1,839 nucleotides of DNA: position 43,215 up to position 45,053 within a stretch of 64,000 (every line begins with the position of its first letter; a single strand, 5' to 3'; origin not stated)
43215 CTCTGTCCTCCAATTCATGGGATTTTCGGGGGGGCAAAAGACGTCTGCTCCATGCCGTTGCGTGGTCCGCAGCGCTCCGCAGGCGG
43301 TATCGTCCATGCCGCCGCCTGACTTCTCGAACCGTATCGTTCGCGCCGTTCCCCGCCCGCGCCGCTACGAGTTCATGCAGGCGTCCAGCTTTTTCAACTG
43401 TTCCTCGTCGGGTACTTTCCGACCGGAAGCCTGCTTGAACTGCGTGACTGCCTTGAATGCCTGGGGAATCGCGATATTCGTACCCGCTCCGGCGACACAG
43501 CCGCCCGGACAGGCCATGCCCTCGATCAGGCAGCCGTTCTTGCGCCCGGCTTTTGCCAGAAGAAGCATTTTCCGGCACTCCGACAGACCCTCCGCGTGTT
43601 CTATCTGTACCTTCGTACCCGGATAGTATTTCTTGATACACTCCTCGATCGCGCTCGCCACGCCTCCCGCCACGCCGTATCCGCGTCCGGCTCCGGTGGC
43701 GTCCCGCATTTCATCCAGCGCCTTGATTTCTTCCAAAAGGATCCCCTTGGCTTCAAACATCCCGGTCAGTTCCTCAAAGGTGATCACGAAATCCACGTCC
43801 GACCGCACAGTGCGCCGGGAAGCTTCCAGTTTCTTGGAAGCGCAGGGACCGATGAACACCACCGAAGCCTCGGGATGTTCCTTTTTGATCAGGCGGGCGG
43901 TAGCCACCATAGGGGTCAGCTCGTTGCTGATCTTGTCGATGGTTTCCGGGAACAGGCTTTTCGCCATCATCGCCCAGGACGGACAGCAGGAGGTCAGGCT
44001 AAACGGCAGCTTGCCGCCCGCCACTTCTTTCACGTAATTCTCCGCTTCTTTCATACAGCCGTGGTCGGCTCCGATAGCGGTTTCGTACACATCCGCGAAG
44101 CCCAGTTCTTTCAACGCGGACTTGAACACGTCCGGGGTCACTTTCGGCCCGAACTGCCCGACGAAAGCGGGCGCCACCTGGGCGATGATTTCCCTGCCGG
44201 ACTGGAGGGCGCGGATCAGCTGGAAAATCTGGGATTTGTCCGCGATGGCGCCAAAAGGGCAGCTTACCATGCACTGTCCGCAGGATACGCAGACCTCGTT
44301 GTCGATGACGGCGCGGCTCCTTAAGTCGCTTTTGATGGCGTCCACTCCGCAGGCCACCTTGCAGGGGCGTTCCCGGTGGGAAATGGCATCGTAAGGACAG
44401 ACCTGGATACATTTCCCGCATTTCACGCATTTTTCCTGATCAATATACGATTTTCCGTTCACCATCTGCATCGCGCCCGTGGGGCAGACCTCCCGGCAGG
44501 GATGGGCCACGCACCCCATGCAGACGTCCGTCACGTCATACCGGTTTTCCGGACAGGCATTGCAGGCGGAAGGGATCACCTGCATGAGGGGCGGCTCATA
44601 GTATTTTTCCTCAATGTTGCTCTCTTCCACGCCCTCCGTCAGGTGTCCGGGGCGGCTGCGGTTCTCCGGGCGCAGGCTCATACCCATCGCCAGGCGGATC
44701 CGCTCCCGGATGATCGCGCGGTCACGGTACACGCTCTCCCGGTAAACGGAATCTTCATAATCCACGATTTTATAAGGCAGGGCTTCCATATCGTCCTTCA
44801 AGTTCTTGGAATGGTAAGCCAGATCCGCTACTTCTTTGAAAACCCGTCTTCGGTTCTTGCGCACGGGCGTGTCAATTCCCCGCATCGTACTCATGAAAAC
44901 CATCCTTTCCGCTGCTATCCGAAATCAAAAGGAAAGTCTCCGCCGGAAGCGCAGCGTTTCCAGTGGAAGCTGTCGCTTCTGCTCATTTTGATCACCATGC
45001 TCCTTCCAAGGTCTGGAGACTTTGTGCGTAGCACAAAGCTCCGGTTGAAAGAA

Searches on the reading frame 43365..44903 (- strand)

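Call 59: search_protein_families(library=pfam, proteins=[window:43365-44903:-], max_evalue=0.00001)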
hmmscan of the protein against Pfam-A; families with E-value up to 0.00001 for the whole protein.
window:43365-44903:- (512 aa): 10 families
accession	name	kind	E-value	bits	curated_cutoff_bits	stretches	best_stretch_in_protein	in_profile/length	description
PF02906.19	Fe_hyd_lg_C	-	2.8e-65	220.8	22.1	1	238-473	2-245/245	Iron only hydrogenase large subunit, C-terminal domain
PF00037.32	Fer4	-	6.3e-14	51.6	21.1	2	153-175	2-24/24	4Fe-4S binding domain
PF25160.1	LdpA_Fe-S-bd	-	1.7e-13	50.5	27.6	2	133-177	6-46/49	LdpA Fe-S cluster-binding domain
PF12838.12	Fer4_7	-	6.2e-11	43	27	1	128-173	2-52/52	4Fe-4S dicluster domain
PF12837.12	Fer4_6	-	1e-10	41.5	25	1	153-174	3-24/24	4Fe-4S binding domain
PF13237.11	Fer4_10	-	7.7e-10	39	25.5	1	124-170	5-53/53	4Fe-4S dicluster domain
PF14697.11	Fer4_21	-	1.7e-08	34.9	35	0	153-176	2-28/59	4Fe-4S dicluster domain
PF12797.12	Fer4_2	-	2.1e-08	34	24.5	0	152-171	3-22/22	4Fe-4S binding domain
PF13187.11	Fer4_9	-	4.7e-08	33.4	27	1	128-174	2-52/52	4Fe-4S dicluster domain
PF13484.11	Fer4_16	-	3.8e-07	31.2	30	0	158-183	1-25/66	4Fe-4S double cluster binding domain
